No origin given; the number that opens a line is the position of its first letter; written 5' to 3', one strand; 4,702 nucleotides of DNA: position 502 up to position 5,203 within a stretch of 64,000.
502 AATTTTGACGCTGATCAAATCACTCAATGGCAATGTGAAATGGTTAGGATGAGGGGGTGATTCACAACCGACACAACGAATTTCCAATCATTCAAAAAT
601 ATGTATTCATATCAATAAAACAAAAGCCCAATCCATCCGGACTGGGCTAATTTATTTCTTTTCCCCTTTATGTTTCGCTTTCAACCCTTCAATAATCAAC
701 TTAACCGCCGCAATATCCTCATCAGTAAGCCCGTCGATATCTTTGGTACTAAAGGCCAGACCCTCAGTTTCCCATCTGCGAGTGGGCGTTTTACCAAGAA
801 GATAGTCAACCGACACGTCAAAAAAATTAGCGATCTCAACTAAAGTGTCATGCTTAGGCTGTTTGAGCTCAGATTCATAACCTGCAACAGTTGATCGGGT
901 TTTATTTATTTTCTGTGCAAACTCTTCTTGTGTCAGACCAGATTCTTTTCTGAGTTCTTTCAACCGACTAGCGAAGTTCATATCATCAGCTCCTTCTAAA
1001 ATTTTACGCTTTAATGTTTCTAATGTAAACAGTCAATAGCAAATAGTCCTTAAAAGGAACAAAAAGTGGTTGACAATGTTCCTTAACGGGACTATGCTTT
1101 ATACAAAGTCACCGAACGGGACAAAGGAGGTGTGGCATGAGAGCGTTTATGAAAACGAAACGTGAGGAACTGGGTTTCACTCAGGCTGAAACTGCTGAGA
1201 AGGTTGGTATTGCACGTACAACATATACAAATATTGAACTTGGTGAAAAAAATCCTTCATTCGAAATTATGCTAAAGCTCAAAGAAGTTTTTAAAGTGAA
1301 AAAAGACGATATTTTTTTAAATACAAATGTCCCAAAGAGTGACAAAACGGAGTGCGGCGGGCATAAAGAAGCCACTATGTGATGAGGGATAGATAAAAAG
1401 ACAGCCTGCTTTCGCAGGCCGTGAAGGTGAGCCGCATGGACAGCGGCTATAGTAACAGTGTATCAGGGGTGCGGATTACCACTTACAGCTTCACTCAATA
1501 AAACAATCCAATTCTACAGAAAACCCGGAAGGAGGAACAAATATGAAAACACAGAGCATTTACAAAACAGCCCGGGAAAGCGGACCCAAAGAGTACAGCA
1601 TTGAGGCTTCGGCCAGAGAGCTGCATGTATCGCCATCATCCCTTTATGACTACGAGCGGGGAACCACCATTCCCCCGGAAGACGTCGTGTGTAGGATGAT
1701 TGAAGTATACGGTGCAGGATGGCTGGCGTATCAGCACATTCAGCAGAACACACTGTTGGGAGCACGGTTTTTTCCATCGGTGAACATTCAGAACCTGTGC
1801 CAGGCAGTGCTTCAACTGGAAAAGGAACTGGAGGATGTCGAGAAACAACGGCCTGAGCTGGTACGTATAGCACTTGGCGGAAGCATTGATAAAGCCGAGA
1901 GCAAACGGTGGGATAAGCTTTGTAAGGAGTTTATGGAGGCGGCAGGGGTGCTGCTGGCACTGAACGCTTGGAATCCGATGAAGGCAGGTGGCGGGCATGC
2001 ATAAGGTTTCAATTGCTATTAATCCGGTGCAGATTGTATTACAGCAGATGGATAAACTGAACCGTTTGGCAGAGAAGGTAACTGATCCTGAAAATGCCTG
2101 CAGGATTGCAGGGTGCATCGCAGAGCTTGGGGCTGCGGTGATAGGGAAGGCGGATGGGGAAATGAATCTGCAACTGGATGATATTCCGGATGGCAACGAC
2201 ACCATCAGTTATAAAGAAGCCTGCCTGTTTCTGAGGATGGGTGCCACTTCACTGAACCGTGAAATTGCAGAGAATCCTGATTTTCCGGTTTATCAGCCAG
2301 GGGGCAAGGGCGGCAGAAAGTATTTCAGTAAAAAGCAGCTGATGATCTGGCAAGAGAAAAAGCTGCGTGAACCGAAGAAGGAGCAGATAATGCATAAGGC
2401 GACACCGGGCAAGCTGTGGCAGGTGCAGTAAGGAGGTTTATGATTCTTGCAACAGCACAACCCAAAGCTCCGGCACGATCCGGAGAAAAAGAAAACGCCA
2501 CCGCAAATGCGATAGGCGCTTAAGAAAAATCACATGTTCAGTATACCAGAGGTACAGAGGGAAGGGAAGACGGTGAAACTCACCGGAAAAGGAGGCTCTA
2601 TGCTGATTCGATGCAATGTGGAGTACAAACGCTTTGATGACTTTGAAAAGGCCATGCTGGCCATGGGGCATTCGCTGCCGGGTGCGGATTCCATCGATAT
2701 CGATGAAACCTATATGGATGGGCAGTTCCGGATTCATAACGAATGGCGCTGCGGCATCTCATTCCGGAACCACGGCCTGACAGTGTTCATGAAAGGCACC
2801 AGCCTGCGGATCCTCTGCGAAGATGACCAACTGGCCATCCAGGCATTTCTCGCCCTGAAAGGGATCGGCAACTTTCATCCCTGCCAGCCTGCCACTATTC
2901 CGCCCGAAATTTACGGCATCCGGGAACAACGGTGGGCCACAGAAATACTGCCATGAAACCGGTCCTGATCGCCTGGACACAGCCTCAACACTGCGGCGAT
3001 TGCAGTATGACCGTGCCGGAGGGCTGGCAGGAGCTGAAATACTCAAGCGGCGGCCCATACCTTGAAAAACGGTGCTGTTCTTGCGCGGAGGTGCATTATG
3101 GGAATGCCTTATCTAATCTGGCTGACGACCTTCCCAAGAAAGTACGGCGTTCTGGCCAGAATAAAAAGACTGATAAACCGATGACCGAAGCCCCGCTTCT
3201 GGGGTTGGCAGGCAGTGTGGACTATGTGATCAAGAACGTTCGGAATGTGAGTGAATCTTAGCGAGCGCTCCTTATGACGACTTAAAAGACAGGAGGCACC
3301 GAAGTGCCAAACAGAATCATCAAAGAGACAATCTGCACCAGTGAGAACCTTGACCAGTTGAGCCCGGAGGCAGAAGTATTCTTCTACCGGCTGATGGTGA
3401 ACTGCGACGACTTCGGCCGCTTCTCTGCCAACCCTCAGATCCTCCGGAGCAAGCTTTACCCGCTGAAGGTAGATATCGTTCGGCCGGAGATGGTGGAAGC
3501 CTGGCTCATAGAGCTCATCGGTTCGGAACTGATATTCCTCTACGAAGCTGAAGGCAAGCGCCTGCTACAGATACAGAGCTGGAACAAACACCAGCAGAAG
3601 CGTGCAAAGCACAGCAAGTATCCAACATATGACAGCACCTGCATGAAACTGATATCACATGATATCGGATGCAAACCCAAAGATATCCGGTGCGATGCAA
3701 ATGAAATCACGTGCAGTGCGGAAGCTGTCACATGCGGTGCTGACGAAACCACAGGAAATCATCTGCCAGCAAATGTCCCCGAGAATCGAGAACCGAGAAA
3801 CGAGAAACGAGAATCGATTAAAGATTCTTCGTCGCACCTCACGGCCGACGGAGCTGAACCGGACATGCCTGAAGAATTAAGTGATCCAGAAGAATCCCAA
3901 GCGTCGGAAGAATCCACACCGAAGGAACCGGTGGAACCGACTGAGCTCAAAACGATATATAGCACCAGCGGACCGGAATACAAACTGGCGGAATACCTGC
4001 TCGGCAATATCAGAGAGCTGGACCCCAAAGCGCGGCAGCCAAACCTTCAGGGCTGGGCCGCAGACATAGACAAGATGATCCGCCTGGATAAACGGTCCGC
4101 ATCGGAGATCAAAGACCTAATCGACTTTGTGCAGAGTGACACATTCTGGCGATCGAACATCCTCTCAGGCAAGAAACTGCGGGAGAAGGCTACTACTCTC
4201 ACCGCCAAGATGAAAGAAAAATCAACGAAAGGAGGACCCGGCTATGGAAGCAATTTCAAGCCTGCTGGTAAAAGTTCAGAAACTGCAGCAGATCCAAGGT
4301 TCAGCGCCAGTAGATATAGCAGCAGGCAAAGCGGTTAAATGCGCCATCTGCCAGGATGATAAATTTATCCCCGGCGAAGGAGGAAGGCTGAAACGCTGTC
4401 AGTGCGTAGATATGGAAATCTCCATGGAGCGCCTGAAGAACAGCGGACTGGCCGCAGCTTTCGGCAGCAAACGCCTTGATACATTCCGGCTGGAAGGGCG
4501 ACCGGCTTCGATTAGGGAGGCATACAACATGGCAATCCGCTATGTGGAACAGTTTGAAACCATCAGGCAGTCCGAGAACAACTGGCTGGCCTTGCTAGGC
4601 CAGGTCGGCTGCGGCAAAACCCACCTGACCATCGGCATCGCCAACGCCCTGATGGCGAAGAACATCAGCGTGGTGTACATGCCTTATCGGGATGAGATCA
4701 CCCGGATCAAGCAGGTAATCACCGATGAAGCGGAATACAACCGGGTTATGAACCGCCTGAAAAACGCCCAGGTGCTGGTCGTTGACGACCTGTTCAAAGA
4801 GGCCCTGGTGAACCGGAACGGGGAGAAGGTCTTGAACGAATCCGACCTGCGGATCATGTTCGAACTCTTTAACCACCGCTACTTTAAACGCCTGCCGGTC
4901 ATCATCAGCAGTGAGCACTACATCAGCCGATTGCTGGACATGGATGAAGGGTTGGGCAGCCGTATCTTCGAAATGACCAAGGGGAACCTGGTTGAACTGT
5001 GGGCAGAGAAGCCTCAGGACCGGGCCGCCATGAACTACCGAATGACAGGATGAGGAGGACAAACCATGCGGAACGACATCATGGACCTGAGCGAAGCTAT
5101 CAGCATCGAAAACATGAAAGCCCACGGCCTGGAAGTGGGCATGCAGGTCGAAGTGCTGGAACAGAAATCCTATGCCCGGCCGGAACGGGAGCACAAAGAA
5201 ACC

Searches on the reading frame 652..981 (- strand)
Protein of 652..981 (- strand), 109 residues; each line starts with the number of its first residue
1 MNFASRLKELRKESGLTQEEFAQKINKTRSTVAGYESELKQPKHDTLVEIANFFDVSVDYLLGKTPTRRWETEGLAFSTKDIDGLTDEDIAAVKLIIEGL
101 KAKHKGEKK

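Call 63: search_protein_families(library=pfam, proteins=[window:652-981:-], max_evalue=0.001)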
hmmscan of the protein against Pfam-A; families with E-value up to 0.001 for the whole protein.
window:652-981:- (109 aa): 5 families
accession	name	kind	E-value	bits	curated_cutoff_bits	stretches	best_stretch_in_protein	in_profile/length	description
PF01381.28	HTH_3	-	2.2e-16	60.1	23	1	7-61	1-55/55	Helix-turn-helix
PF12844.13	HTH_19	-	1.5e-10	41.3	30.2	1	5-62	2-59/64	Helix-turn-helix domain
PF13560.12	HTH_31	-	1.3e-09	38.7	27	1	3-59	2-59/64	Helix-turn-helix domain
PF13443.12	HTH_26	-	9.1e-05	23.1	22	1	6-59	1-55/63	Cro/C1-type HTH DNA-binding domain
PF17762.8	HTH_ParB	-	0.00029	21.4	22.6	1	3-34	8-39/102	ParB HTH domain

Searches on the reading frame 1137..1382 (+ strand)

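Call 80: search_protein_families(library=phrogs, proteins=[window:1137-1382:+], max_evalue=0.001)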
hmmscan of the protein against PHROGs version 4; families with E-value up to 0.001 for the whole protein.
window:1137-1382:+ (81 aa): 18 families
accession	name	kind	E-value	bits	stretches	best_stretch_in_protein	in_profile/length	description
phrog_3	-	transcription regulation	1.5e-12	49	1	5-72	93-158/430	transcriptional repressor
phrog_8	-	transcription regulation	1.9e-11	45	1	5-69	163-225/346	transcriptional regulator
phrog_1373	-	transcription regulation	4.3e-08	34.3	1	5-63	68-126/166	transcriptional regulator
phrog_2967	-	transcription regulation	5e-08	33.8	1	5-62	15-72/225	transcriptional regulator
phrog_7241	-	transcription regulation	1.6e-07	32.4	1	5-59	66-120/122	transcriptional regulator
phrog_2439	-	transcription regulation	1.9e-07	31.3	1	6-66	13-72/367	transcriptional regulator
phrog_4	-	transcription regulation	3.2e-07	30.7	1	6-68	142-200/400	transcriptional repressor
phrog_2328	-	transcription regulation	7e-06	26.9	1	6-70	21-85/128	transcriptional repressor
phrog_6962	-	unknown function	1.2e-05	26.6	1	5-48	6-49/73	-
phrog_4836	-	transcription regulation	7.6e-05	23.4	1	4-49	79-124/194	CII-like regulator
phrog_6499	-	transcription regulation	0.00019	21.9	1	6-53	12-65/157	transcriptional regulator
phrog_5823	-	transcription regulation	0.00021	21.6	1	5-71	11-78/404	transcriptional regulator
phrog_6831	-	transcription regulation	0.0003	21.7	1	11-53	16-59/68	transcriptional regulator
phrog_147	-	transcription regulation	0.00033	22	1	6-52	10-59/100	transcriptional regulator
phrog_2104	-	unknown function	0.00048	21.3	1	7-51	46-90/103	-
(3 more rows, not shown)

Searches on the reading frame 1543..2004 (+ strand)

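Call 80: search_protein_families(library=phrogs, proteins=[window:1543-2004:+], max_evalue=0.001)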
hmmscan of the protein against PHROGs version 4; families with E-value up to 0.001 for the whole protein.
window:1543-2004:+ (153 aa): 2 families
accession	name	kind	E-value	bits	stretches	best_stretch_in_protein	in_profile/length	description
phrog_6499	-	transcription regulation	7.5e-30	104.4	1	2-144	6-152/157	transcriptional regulator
phrog_1124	-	transcription regulation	9.5e-09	36.1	1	21-142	24-148/177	transcriptional regulator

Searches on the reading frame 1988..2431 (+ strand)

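Call 80: search_protein_families(library=phrogs, proteins=[window:1988-2431:+], max_evalue=0.001)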
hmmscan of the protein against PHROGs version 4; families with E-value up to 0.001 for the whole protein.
window:1988-2431:+ (147 aa): 2 families
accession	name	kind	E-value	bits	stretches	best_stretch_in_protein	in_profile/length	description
phrog_7338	-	unknown function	1.1e-05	26.7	1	70-130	28-85/87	-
phrog_668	-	DNA, RNA and nucleotide metabolism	2e-05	25.4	1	74-127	65-115/181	HTH DNA binding protein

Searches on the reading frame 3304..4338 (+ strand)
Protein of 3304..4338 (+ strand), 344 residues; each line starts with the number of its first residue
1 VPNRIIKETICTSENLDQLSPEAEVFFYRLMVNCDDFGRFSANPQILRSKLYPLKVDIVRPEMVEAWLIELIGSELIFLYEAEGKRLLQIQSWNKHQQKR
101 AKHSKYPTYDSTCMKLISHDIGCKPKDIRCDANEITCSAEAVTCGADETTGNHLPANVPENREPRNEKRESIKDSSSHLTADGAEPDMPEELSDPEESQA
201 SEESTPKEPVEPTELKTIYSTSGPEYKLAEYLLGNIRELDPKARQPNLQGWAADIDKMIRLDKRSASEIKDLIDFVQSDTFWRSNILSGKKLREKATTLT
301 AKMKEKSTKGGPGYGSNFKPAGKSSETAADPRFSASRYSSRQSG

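Call 63: search_protein_families(library=pfam, proteins=[window:3304-4338:+], max_evalue=0.001)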
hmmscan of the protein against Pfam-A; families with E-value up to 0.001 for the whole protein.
window:3304-4338:+ (344 aa): 0 families

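Call 80: search_protein_families(library=phrogs, proteins=[window:3304-4338:+], max_evalue=0.001)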
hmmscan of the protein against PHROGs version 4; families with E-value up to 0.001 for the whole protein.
window:3304-4338:+ (344 aa): 13 families
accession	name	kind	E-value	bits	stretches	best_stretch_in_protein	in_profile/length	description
phrog_2514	-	DNA, RNA and nucleotide metabolism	1.2e-33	117.5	1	62-309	76-248/270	DnaD-like helicase loader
phrog_4880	-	DNA, RNA and nucleotide metabolism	2.3e-24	87.3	1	160-308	116-265/304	replisome organizer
phrog_2357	-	unknown function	7.2e-23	81.9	1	222-307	16-101/124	-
phrog_391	-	DNA, RNA and nucleotide metabolism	4.2e-22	80.1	1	163-308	122-272/298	replication initiation O-like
phrog_5810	-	DNA, RNA and nucleotide metabolism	1.1e-21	78.6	1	1-130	2-122/268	replication initiation protein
phrog_2149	-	DNA, RNA and nucleotide metabolism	1.1e-19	72.4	1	4-311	4-270/289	replication initiation protein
phrog_277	-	DNA, RNA and nucleotide metabolism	1.2e-16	61.9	1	155-308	139-293/318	replication initiation O-like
phrog_1408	-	DNA, RNA and nucleotide metabolism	2.4e-15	57.8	1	4-171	5-162/302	replication initiation protein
phrog_16167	-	DNA, RNA and nucleotide metabolism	9.2e-12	46.3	1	4-194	5-168/315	replication initiation protein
phrog_22834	-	unknown function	2.9e-11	44.2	1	245-308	178-241/310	-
phrog_9773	-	DNA, RNA and nucleotide metabolism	7.9e-11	43.2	1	188-303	158-277/288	replication initiation O-like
phrog_17247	-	unknown function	4.8e-06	27.1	1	4-134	5-125/295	-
phrog_12556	-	DNA, RNA and nucleotide metabolism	1.4e-05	25.7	1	4-109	5-107/347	replication initiation protein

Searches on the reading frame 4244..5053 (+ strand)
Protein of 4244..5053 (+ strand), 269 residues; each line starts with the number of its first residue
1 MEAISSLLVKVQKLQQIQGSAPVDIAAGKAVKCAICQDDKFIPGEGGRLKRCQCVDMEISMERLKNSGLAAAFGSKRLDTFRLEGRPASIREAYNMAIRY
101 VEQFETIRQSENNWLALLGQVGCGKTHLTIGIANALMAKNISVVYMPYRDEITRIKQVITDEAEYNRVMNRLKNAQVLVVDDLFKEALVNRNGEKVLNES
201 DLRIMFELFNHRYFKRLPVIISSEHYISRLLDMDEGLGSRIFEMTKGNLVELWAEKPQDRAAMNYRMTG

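Call 80: search_protein_families(library=phrogs, proteins=[window:4244-5053:+], max_evalue=0.001)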
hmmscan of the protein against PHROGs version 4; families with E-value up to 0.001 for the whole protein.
window:4244-5053:+ (269 aa): 3 families
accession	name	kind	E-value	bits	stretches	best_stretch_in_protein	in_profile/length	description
phrog_50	-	DNA, RNA and nucleotide metabolism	5.3e-46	158.8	1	31-250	276-501/570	DnaC-like helicase loader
phrog_3277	-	DNA, RNA and nucleotide metabolism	1.6e-15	58.3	1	105-232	3-126/168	DnaC-like helicase loader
phrog_27475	-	unknown function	1.3e-05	24.8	1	105-183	437-513/599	-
